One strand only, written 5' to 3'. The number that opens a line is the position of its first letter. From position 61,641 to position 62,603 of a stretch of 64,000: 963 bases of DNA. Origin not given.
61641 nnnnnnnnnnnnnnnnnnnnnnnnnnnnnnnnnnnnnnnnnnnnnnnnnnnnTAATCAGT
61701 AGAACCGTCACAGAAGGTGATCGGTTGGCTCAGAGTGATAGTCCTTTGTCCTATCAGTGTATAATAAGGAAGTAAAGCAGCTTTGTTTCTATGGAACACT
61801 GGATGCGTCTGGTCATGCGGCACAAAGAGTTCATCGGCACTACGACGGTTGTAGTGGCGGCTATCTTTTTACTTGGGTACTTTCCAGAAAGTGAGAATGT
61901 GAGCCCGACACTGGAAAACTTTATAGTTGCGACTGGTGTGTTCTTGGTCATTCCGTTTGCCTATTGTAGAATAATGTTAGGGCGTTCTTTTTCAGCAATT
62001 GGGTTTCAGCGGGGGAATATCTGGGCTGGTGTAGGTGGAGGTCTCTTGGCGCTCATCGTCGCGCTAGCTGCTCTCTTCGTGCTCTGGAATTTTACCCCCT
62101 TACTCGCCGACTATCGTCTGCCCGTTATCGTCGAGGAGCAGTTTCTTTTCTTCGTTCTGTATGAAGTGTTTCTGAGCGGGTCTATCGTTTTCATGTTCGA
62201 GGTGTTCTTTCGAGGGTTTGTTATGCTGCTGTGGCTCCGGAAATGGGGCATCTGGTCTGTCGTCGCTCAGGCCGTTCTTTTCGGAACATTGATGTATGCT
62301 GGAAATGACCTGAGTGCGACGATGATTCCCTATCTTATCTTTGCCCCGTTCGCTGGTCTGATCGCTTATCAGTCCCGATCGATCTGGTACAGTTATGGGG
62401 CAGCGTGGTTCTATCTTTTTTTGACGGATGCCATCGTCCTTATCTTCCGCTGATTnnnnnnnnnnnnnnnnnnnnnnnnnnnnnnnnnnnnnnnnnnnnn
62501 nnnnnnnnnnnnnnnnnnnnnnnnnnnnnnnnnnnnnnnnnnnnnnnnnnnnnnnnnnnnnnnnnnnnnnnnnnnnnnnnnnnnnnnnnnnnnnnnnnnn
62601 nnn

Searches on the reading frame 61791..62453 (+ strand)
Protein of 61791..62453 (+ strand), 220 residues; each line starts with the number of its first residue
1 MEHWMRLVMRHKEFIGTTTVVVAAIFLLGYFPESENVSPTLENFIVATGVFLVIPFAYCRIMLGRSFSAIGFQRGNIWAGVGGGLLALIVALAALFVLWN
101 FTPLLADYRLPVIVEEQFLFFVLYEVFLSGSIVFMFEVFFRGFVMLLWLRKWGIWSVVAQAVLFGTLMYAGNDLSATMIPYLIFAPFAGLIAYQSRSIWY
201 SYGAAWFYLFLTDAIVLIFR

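Call 4: search_protein_families(library=pfam, proteins=[window:61791-62453:+], max_evalue=0.01)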
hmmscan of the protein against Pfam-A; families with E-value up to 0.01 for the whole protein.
window:61791-62453:+ (220 aa): 0 families

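Call 5: search_protein_families(library=ncbifam, proteins=[window:61791-62453:+], max_evalue=0.01)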
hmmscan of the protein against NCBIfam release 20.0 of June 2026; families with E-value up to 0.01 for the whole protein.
window:61791-62453:+ (220 aa): 1 family
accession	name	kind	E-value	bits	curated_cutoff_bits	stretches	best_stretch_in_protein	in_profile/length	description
NF040590.1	CPBP_Pyro_MrtA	exception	1e-05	25.9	200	1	25-213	9-189/194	CPBP family archaeomyxosortase MrtA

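Call 7: find_encoding_contigs(protein=window:61791-62453:+, flank=10000, max_places=6)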
Protein window:61791-62453:+ (220 aa): 1 contig read that carries it; 1 place shown.
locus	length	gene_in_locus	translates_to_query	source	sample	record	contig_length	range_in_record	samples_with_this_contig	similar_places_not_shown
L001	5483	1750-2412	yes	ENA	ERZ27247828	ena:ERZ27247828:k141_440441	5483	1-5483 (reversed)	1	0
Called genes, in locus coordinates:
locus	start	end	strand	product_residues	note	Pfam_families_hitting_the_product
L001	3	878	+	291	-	?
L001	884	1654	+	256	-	-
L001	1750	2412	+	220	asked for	-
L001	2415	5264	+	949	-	-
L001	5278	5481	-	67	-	?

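Call 12: search_protein_families(library=pfam, alignment_id=A1, max_evalue=1)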
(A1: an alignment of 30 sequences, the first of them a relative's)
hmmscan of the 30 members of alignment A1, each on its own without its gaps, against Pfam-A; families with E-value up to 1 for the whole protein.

A. member 1, L001:2415-5261:+ (949 aa): 0 families

B. families by the number of members that match (of 30 scanned): 11 families
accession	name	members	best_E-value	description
PF00036.39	EF-hand_1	5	0.049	EF hand domain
PF16820.11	PKD_3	3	0.022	PKD-like domain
PF13202.12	EF-hand_5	3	0.083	EF hand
PF13786.12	DUF4179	1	0.0016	Domain of unknown function (DUF4179)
PF21510.3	PirA-like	1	0.053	PirA-like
PF19406.5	PKD_5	1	0.059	PKD-like domain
PF07449.17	HyaE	1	0.13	Hydrogenase-1 expression protein HyaE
PF14352.11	DUF4402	1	0.13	Domain of unknown function (DUF4402)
PF11049.13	KSHV_K1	1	0.19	Glycoprotein K1 of Kaposi's sarcoma-associated herpes virus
PF22150.1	Tt1218-like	1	0.23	Type IV pilin Tt1218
PF19226.5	DisA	1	0.29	DisA glycoprotein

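Call 13: search_solved_structures(query=A1, max_evalue=1, show_alignments=2)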
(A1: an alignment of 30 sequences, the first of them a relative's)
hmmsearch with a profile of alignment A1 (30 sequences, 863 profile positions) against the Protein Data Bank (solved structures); distinct sequences matched with E-value up to 1: 1.
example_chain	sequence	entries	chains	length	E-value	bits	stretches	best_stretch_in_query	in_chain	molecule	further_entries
2l21_A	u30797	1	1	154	0.01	17.1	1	181-249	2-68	Cation-independent mannose-6-phosphate receptor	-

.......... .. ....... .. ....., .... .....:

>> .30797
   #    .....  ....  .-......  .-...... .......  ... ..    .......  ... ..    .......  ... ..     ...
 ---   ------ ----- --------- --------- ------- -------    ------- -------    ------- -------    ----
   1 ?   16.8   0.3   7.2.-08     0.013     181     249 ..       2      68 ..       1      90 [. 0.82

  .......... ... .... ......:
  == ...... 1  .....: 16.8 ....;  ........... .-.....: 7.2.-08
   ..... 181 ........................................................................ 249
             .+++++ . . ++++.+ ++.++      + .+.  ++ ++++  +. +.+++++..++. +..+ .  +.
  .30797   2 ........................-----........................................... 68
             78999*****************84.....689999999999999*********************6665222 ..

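Call 14: find_related_loci(query=A1, collection=genome_contigs, flank=10000)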
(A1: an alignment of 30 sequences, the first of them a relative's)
Query A1 (949 aa) in genome_contigs; peptide patterns used: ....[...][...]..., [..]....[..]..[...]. (x = any residue, [..] = any of these).
293 stretches matched a pattern; 146 encode a relative of the query (tblastn E <= 1e-3); the best 80 are kept; 80 distinct loci.
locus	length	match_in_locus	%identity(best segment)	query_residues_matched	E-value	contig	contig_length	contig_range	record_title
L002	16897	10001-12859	76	1-947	0e+0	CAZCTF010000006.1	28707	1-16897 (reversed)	MAG TPA_asm: uncultured Bdellovibrionales bacterium isolate SRP342105_co2_88 genome assembly, contig: NODE_1638_length_2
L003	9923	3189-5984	74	3-947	0e+0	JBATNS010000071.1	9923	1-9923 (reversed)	MAG: Candidatus Moraniibacteriota bacterium isolate MFD10518_ilm_asm_bin9 k127_252193, whole genome shotgun sequence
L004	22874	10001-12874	68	6-947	0e+0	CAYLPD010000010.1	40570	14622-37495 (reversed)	MAG TPA_asm: uncultured Bdellovibrionales bacterium isolate SRP170004_co1_27 genome assembly, contig: NODE_1280_length_4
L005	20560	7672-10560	67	1-947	0e+0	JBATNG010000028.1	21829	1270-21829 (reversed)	MAG: Candidatus Moraniibacteriota bacterium isolate MFD10541_ilm_asm_bin30 k127_329640, whole genome shotgun sequence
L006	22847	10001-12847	65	1-940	0e+0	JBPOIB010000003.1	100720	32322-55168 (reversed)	MAG: Candidatus Moraniibacteriota bacterium isolate MAG_655 c_000000434177, whole genome shotgun sequence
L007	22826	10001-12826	70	12-948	0e+0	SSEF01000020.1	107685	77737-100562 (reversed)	MAG: Candidatus Moraniibacteriota bacterium isolate Bin_68_2 c_000000043314, whole genome shotgun sequence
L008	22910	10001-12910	55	1-940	0e+0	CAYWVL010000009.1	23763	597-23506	MAG TPA_asm: uncultured Bdellovibrionales bacterium isolate SRP170004_co1_593 genome assembly, contig: NODE_3210_length_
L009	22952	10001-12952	51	1-947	0e+0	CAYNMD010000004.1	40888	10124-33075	MAG TPA_asm: uncultured Bdellovibrionales bacterium isolate SRP135725_co1_638 genome assembly, contig: NODE_869_length_4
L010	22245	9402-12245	52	4-937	0e+0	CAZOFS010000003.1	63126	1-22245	MAG TPA_asm: uncultured Bdellovibrionales bacterium isolate SRP342105_co1_261 genome assembly, contig: NODE_567_length_6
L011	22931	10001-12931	50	5-937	0e+0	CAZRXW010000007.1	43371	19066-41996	MAG TPA_asm: uncultured Bdellovibrionales bacterium isolate SRP342105_co1_42 genome assembly, contig: NODE_1071_length_4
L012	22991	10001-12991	47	1-946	0e+0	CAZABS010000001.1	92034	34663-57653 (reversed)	MAG TPA_asm: uncultured Bdellovibrionales bacterium isolate SRP286056_co1_739 genome assembly, contig: NODE_182_length_9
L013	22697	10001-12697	47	8-934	0e+0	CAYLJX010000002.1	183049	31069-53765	MAG TPA_asm: uncultured Bdellovibrionales bacterium isolate SRP342105_co1_463 genome assembly, contig: NODE_80_length_18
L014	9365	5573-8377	45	7-946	0e+0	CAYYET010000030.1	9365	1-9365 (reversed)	MAG TPA_asm: uncultured Bdellovibrionales bacterium isolate SRP135725_co1_601 genome assembly, contig: NODE_10501_length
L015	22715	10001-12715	44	7-934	0e+0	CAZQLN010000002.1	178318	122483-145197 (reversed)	MAG TPA_asm: uncultured Bdellovibrionales bacterium isolate SRP342105_co1_403 genome assembly, contig: NODE_86_length_17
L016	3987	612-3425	43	7-934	0e+0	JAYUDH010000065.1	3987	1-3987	MAG: Candidatus Moraniibacteriota bacterium isolate GFS_7157 GFS_7157_64, whole genome shotgun sequence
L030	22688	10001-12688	43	1-935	0e+0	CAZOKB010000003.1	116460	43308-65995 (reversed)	MAG TPA_asm: uncultured Bdellovibrionales bacterium isolate SRP278252_co2_108 genome assembly, contig: NODE_215_length_1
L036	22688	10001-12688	40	1-935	0e+0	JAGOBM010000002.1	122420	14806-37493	MAG: Candidatus Moraniibacteriota bacterium isolate Go_LeineEff_bin_12 Go_LeineEff_14_length_122420_cov_14.170214, whole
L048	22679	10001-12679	39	1-915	0e+0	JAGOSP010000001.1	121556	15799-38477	MAG: Candidatus Moraniibacteriota bacterium isolate Gw_Eff_bin_331 Gw_Eff_159_length_121556_cov_22.068468, whole genome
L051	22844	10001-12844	39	5-935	0e+0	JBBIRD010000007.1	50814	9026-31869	MAG: Candidatus Moraniibacteriota bacterium isolate SLS170214_bin_341 NODE_119_length_50814_cov_6.483303, whole genome s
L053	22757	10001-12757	46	8-946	0e+0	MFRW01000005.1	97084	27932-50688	MAG: Candidatus Moranbacteria bacterium RIFCSPHIGHO2_01_FULL_55_24 rifcsphigho2_01_scaffold_504, whole genome shotgun se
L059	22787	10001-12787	40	1-948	0e+0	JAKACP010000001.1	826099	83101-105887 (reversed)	MAG: bacterium isolate WH4.bin1 NODE_1_length_826099_cov_5.622461, whole genome shotgun sequence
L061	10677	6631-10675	37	11-930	0e+0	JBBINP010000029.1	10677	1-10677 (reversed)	MAG: Candidatus Moraniibacteriota bacterium isolate SIF170217_bin_259 NODE_4354_length_10677_cov_4.50531, whole genome s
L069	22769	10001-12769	36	4-932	1e-169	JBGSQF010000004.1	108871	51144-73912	MAG: Candidatus Paceibacteria bacterium isolate JTS-AC323 k141_2625834, whole genome shotgun sequence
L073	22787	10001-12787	35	1-941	4e-149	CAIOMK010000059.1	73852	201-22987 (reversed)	MAG: Candidatus Moranbacteria bacterium isolate MJ130702B_bin-524 genome assembly, contig: bin-524:59/78, whole genome s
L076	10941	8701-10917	34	1-802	4e-145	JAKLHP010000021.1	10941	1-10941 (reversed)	MAG: Patescibacteria group bacterium isolate RA.bin66 RA.bin66_21, whole genome shotgun sequence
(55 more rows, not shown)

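Call 18: find_homologous_proteins(query=A1, max_evalue=0.001)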
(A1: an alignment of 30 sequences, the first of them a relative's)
Query A1 (30 sequences) (949 aa, profile of the alignment): 259 proteins with E <= 0.001 among 8000 candidates; the best 120 are listed.
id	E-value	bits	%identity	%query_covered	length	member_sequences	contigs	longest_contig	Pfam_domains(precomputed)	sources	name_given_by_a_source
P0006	0.0e+0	1250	43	99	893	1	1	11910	-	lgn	-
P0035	0.0e+0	1236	45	98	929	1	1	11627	-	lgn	-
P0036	0.0e+0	1232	45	99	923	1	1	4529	-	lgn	-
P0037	0.0e+0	1231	45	98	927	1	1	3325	-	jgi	jgi:hypothetical protein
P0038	0.0e+0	1227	46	98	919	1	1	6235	-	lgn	-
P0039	0.0e+0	1226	46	99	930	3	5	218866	-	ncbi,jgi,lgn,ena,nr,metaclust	ncbi:MAG: hypothetical protein A2808_02010 [Candidatus Moranbacteria bacterium RIFCSPHIGHO2_01_FULL_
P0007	0.0e+0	1224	43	98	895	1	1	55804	-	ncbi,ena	-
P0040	0.0e+0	1221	44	98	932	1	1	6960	-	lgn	-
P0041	0.0e+0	1217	43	99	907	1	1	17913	-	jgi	jgi:hypothetical protein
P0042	0.0e+0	1215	46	98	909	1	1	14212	-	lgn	-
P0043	0.0e+0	1214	45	98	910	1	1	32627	-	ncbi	-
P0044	0.0e+0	1212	44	99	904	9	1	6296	-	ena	-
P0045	0.0e+0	1210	43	99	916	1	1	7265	-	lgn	-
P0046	0.0e+0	1205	44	98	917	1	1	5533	-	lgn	-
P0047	0.0e+0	1204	44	99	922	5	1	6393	-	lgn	-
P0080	0.0e+0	1156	100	100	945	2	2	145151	-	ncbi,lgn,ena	-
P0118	0.0e+0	1129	41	73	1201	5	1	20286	-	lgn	-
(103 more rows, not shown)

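Call 21: find_encoding_contigs(protein=P0080, flank=10000, max_places=3)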
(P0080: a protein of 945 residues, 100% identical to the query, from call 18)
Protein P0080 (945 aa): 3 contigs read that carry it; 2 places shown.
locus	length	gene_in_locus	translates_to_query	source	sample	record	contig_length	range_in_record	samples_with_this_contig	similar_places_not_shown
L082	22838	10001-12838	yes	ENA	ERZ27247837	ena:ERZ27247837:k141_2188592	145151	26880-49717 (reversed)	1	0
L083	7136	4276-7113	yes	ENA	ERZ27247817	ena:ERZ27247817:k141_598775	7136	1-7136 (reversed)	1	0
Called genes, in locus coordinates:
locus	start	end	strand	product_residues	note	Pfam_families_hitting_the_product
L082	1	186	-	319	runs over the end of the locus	PF02899:Phage_int_SAM_1, PF13495:Phage_int_SAM_4, PF00589:Phage_integrase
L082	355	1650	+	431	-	PF23473:LysM3_LYK4_5 (faint), PF01476:LysM, PF05257:CHAP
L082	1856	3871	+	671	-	-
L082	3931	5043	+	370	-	-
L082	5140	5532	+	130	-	PF12666:PrgI, PF12648:TcpE (weak)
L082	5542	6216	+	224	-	PF26593:TraC-like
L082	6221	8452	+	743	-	PF01935:DUF87, PF12846:AAA_10 (weak), PF19044:P-loop_TraG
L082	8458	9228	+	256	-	-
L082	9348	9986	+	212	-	-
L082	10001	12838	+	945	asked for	-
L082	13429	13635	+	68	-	PF13560:HTH_31, PF12844:HTH_19, PF01381:HTH_3, PF13443:HTH_26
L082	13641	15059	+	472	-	PF01336:tRNA_anti-codon, PF00152:tRNA-synt_2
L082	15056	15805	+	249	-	PF00106:adh_short, PF08659:KR, PF13561:adh_short_C2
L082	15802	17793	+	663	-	PF05201:GlutR_N (weak), PF01488:Shikimate_DH (weak), PF00152:tRNA-synt_2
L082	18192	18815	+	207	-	-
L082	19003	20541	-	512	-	PF01743:PolyA_pol, PF12627:PolyA_pol_RNAbd, PF01966:HD, PF13735:tRNA_NucTran2_2 (weak)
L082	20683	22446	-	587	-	PF04760:IF2_N, PF00009:GTP_EFTU, PF00071:Ras (weak), PF01926:MMR_HSR1, PF02421:FeoB_N (weak), PF22042:EF-G_D2, PF03144:GTP_EFTU_D2 (faint), PF11987:IF-2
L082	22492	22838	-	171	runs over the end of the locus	PF14584:DUF4446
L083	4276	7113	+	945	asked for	-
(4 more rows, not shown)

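Call 33: search_protein_families(library=pfam, alignment_id=A3, max_evalue=1)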
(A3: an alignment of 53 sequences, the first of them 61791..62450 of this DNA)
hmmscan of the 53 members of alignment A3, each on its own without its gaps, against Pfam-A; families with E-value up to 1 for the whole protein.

A. member 1, window:61791-62450:+ (220 aa): 0 families

B. families by the number of members that match (of 53 scanned): 14 families
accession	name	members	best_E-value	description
PF02517.21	Rce1-like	27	1.9e-07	Type II CAAX prenyl endopeptidase Rce1-like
PF11391.13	DUF2798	2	0.054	Protein of unknown function (DUF2798)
PF12666.12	PrgI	1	0.02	PrgI family protein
PF10966.13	DUF2768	1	0.031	Protein of unknown function (DUF2768)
PF15807.10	MAP17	1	0.057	Membrane-associated protein 117 kDa, PDZK1-interacting protein 1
PF04305.20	DUF455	1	0.067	Protein of unknown function (DUF455)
PF07538.16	ChW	1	0.094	Clostridial hydrophobic W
PF11021.13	DUF2613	1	0.22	Protein of unknown function (DUF2613)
PF10856.13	DUF2678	1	0.22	Protein of unknown function (DUF2678)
PF01034.25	Syndecan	1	0.24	Syndecan domain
PF10558.14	MTP18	1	0.26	Mitochondrial 18 KDa protein (MTP18)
PF13800.11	Sigma_reg_N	1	0.34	Sigma factor regulator N-terminal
PF10939.13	DUF2631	1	0.51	Protein of unknown function (DUF2631)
PF17310.7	DUF5357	1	0.96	Family of unknown function (DUF5357)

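Call 34: predict_structure(alignment_id=A2)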
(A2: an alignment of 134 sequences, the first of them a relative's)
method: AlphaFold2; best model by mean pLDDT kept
length: 945 residues; sequences in the alignment: 134
mean_pLDDT: 86.6   pTM: 0.53
mean pLDDT of the five models: 86.6, 85.3, 85.2, 84.1, 84.1
residues with pLDDT >= 90: 570; 70-90: 262; 50-70: 68; < 50: 45
segments of 3 or more residues with pLDDT < 50: 25-32, 234-251, 931-945
pLDDT, mean of each block of 10 residues (from residue 1): 66 75 50 57 74 77 81 93 83 96 97 95 94 96 96 91 94 89 94 92 83 92 75 48 43 67 85 87 92 91 79 86 96 97 97 95 97 94 97 92 95 86 82 94 89 73 91 87 88 90 92 92 92 95 96 95 94 96 69 94 92 94 93 86 85 95 91 97 91 93 96 96 82 93 96 93 80 92 95 93 91 94 95 91 94 94 88 96 58 62 82 93 80 43 39
secondary structure, 60 per line:
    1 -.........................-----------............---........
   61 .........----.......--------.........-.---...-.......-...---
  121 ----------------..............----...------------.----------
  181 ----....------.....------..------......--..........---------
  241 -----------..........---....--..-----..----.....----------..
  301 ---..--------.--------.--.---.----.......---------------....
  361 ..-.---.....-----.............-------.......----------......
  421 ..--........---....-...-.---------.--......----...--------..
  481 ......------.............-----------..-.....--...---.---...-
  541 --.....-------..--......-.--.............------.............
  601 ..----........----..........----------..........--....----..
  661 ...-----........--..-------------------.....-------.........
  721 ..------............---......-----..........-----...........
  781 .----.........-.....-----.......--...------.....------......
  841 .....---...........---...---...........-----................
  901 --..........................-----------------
elements in order (helices of 4 or more, strands of 3 or more residues): H2-26 H38-49 H53-69 E74-80 E89-97 E107-113 H137-150 E185-188 E195-199 E214-219 E222-231 E252-261 E265-268 E284-288 H335-341 H357-362 E368-372 E378-390 E398-404 E415-422 E425-432 H436-439 E458-463 E468-470 E479-486 E496-505 H520-524 E537-539 E543-547 H561-564 E569-581 E588-602 E607-614 E619-628 H639-648 E651-654 E659-663 E669-676 E700-704 E712-722 E729-740 E744-749 E755-764 E770-781 E786-794 H796-800 E806-812 E815-817 E824-828 E835-845 H849-859 E869-879 H885-900 H903-928

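Call 37: fold_search(model_id=the predicted structure, library=pdb)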
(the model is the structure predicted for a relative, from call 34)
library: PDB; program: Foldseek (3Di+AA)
matches with E <= 10: 1276; with E <= 0.001: 136
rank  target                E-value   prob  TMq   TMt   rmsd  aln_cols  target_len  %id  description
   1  8c8l_A                8.3e-09  0.99  0.13  0.10  30.5      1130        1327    7  In vitro structure of the Nitrosopumilus maritimus S-layer - Two-fold symmetry (C2) (released 2024-04-10)
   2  7r5k_10               7.6e-08  0.77  0.08  0.05  41.0      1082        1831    9  Human nuclear pore complex (constricted) (released 2022-06-22)
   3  9hcj_10               1.5e-07  1.00  0.15  0.08  20.9       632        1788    9  D. discoideum nuclear pore complex (released 2024-12-25)
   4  2yn3_C                2.0e-07  1.00  0.10  0.24  21.5       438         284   11  Structural insight into the giant calcium-binding adhesin SiiE: implications for the adhesion of Salmonella enterica t (released 2013-04-03)
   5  9flw_A                2.1e-07  0.98  0.09  0.15  45.5       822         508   11  CryoEM structure of the fragment-6 (3571-4078) in the grappling hook protein A (GhpA) in the bacterium Aureispira sp.  (released 2024-10-16)
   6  5i5k_B                3.9e-07  1.00  0.12  0.07  26.9       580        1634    9  Structure of complement C5 in complex with eculizumab (released 2016-03-16)
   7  7sqc_O0               5.1e-07  0.99  0.09  0.08  23.1       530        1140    7  Ciliary C1 central pair apparatus isolated from Chlamydomonas reinhardtii (released 2022-04-13)
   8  7ad7_B                6.6e-07  1.00  0.11  0.16  27.6       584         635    9  Crystal structure of human complement C5 in complex with the K8 bovine knob domain peptide. (released 2021-03-10)
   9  6rqj_B                7.0e-07  1.00  0.13  0.17  27.0       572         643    9  Structure of human complement C5 complexed with tick inhibitors OmCI, RaCI1 and CirpT1 (released 2020-01-08)
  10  5i5k_A                7.4e-07  1.00  0.12  0.08  26.1       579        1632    8  Structure of complement C5 in complex with eculizumab (released 2016-03-16)
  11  5hcc_B                7.8e-07  1.00  0.12  0.17  26.8       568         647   10  Ternary complex of human Complement C5 with Ornithodoros moubata OmCI and Dermacentor andersoni RaCI3. (released 2016-03-30)
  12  8cml_E                8.2e-07  1.00  0.12  0.17  27.4       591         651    9  Cryo-EM structure of complement C5 in complex with nanobodies UNbC5-1 and UNbC5-2 (released 2023-09-27)
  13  7biz_A                1.2e-06  1.00  0.10  0.18  16.7       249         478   14  Structure of a B12 binding lipoprotein from Bacteroides thetaiotaomicron (released 2022-03-02)
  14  9u5z_E                1.7e-06  0.99  0.12  0.08  29.1       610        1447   11  C3 convertases zymogen C4b2 in activation state (released 2026-01-14)
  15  3shs                  1.8e-06  1.00  0.09  0.22  22.4       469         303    8  Three N-terminal domains of the bacteriophage RB49 Highly Immunogenic Outer Capsid protein (Hoc) (released 2011-06-29)
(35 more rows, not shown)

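Call 51: search_protein_representatives(alignment_id=A2)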
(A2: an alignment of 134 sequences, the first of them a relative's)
Query: 134 sequences, 917 profile positions. Proteins with E-value up to 0.001 (for the whole library): 516; up to 1e-10: 445; up to 1e-30: 375. The best 150 are listed.
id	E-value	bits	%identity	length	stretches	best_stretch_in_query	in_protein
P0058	0.0e+00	1420.0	-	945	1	3-910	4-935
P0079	0.0e+00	1280.7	-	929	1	1-914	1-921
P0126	0.0e+00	1203.5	-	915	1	1-912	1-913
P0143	0.0e+00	1194.1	-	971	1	1-914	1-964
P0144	0.0e+00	1157.7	-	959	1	1-913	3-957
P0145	0.0e+00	1152.9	-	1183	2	229-911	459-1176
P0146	0.0e+00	1148.7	-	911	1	4-909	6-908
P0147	0.0e+00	1128.8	-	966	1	1-911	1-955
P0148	0.0e+00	1128.7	-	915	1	9-911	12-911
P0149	0.0e+00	1105.7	-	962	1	5-911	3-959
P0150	0.0e+00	1095.1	-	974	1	1-910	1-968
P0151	0.0e+00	1083.4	-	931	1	11-913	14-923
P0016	0.0e+00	1047.5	-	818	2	298-907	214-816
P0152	0.0e+00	1046.2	-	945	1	8-910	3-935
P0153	0.0e+00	1015.5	-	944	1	6-913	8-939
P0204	9.4e-217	738.4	-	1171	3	5-541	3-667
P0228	6.1e-195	666.2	-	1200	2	297-908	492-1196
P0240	2.5e-188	644.3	-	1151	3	287-715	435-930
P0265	9.0e-176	602.8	-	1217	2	285-909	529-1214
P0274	4.9e-174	597.0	-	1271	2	310-912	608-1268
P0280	1.1e-171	589.3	-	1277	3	300-908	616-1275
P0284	2.6e-169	581.4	-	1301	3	305-903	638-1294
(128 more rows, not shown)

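Call 55: search_solved_structures(query=A3, max_evalue=10, show_alignments=3)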
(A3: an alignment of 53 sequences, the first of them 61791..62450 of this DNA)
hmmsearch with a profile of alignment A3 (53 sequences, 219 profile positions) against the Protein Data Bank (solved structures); distinct sequences matched with E-value up to 10: 0.
